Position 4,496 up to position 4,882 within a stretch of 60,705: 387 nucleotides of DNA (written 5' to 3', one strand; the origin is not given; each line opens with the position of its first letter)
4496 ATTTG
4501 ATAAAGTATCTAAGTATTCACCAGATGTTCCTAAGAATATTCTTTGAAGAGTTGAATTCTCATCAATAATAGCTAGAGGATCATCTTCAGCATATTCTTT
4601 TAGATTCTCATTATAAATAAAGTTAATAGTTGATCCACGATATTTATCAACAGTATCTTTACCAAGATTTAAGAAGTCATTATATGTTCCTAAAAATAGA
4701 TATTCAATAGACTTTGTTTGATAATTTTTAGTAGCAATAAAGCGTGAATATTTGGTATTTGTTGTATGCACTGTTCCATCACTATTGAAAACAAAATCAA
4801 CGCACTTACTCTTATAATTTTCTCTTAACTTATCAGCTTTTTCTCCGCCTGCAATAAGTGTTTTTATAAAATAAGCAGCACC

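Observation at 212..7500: ~2400-aa unassigned C-terminal region of the 4079-aa lipoprotein, with a recurring [FY]-L-G-[TSD] motif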

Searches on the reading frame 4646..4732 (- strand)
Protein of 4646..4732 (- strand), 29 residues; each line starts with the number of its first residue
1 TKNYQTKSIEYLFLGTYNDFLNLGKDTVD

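Call 61: search_solved_structures(query=A3, max_evalue=10, show_alignments=5)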
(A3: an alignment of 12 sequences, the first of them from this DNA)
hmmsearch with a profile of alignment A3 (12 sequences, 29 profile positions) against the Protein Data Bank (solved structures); distinct sequences matched with E-value up to 10: 8.
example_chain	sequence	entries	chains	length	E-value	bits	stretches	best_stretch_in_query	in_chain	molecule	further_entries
8prj_A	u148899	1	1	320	7.8e-08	34.5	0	11-28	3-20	v31Bagel8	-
8prs_A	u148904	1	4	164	0.00053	22.5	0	11-28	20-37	nvBagel4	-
8pra_A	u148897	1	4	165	0.002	20.7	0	11-28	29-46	Cell surface protein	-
7wq5_A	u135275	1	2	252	0.17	14.6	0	10-18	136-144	Ethylene-responsive transcription factor WRI1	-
3d8p_A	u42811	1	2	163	0.19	14.5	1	8-23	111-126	acetyltransferase of GNAT family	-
8pro_A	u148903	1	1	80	0.23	14.2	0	11-28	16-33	Cell surface protein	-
8prd_A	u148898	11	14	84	0.27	14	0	11-28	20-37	Cell surface protein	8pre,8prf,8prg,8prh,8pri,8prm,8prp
8pr9_A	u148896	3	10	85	0.91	12.4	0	11-28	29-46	Cell surface protein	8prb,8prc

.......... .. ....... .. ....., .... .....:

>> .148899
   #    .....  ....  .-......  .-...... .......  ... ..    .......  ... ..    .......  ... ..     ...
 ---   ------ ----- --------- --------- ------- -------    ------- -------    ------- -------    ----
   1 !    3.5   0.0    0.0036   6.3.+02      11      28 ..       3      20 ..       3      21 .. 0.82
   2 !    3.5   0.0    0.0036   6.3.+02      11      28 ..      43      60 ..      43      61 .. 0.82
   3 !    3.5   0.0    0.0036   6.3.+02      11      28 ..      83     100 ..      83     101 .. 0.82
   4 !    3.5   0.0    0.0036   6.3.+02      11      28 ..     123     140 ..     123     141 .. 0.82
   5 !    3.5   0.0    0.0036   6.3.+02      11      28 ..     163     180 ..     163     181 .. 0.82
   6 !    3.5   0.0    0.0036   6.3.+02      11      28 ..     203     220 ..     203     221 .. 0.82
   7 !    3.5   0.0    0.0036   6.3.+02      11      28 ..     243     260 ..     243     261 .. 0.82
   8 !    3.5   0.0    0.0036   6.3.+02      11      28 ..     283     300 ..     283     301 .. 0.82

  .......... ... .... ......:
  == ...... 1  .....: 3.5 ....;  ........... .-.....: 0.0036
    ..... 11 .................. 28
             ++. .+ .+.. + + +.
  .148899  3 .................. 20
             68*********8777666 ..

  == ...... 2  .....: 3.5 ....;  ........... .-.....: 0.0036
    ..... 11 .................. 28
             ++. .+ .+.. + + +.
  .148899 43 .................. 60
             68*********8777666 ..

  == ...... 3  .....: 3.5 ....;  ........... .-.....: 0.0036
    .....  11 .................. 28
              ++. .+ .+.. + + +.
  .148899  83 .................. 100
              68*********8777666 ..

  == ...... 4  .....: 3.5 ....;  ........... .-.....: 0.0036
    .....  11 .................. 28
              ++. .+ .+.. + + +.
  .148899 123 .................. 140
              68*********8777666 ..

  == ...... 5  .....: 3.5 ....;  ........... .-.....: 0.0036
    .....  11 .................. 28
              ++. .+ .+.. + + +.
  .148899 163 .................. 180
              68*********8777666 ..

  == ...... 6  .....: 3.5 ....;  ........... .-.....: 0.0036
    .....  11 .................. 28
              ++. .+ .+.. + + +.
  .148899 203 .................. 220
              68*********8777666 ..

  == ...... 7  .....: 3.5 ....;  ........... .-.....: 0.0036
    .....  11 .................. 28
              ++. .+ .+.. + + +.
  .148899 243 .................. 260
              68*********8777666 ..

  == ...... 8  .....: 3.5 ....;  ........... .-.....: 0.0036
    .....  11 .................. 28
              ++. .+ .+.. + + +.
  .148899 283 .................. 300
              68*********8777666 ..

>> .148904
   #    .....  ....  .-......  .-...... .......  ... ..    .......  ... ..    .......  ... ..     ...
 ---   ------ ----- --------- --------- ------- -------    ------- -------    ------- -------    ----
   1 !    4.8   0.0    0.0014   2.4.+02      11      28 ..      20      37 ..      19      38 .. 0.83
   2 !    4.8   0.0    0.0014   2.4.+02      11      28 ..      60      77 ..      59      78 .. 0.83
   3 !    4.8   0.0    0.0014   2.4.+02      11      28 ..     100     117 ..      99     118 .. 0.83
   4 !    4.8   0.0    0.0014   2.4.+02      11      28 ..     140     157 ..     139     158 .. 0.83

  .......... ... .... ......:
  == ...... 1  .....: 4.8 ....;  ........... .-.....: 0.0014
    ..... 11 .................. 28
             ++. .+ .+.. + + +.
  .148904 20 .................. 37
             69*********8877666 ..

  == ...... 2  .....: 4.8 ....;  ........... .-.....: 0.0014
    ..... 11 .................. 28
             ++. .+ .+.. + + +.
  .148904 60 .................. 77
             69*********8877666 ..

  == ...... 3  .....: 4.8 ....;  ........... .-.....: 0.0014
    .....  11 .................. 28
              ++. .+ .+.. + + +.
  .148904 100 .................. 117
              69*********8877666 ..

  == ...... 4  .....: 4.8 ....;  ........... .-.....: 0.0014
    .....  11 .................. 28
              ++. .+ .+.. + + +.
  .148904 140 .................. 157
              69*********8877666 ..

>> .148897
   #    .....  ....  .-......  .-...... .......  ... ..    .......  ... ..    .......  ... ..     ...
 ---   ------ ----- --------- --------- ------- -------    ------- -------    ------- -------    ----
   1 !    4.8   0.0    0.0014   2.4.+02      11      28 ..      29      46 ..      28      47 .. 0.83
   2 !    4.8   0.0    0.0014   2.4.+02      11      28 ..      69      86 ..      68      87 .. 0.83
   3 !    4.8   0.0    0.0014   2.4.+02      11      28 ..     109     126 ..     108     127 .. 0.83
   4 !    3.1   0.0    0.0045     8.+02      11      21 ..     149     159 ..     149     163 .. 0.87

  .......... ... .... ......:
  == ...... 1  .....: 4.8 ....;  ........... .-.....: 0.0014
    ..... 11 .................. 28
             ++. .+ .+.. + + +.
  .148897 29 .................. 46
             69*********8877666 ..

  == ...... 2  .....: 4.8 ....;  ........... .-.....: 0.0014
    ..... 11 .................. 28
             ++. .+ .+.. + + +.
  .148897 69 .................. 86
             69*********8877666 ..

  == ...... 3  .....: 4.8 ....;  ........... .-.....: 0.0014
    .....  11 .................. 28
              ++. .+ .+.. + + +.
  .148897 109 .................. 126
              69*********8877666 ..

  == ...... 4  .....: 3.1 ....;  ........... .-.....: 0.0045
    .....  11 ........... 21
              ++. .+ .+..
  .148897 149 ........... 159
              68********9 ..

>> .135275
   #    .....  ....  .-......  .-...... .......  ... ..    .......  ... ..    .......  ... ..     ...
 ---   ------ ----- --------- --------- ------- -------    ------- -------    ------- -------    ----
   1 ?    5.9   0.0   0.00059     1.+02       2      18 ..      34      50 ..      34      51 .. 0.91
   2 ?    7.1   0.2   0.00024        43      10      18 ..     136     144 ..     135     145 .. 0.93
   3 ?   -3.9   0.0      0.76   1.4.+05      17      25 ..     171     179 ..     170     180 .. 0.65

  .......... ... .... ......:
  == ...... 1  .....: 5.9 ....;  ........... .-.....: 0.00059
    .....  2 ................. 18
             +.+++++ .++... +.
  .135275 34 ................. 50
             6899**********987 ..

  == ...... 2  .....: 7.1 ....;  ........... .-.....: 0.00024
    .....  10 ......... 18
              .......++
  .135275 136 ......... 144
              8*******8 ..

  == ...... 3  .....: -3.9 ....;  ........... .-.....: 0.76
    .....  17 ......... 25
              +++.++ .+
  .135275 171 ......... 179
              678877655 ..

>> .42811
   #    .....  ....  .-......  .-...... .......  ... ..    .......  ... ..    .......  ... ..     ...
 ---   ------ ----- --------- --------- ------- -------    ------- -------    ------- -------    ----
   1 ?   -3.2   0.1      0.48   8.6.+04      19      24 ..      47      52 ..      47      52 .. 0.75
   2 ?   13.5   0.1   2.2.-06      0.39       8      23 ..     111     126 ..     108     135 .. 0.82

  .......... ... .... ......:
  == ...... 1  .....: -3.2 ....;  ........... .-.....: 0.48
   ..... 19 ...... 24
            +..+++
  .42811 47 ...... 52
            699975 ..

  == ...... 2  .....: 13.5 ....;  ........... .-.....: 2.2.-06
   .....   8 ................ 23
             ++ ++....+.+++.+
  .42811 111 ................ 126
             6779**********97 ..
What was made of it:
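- On BspA-type LRR (Pfam LRR_5, PF13306): A profile of them did not retrieve 4GT6 (call 61).
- On PQQ/BamB-type beta-propeller: Per-blade scores are 3.5-4.8 bits (call 61).
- Closest known: PQQ/BamB-type beta-propeller blades. Same: A short string h-Y-h-G-[ST]-x-D-x-Y-L and a ~40-aa spacing (call 61).
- Instead it weakly matched 40-aa blades of designed PQQ-type propellers, at 3.5-4.8 bits per repeat (call 61). The motif profile did not retrieve 4GT6 (call 61). The only PDB sequences matched by the motif profile are designed PQQ-type propellers (8PRJ, 8PRS, 8PRA) with 40-aa blades reading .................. (call 61). The low overall E-value comes from eight identical designed repeats (call 61).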
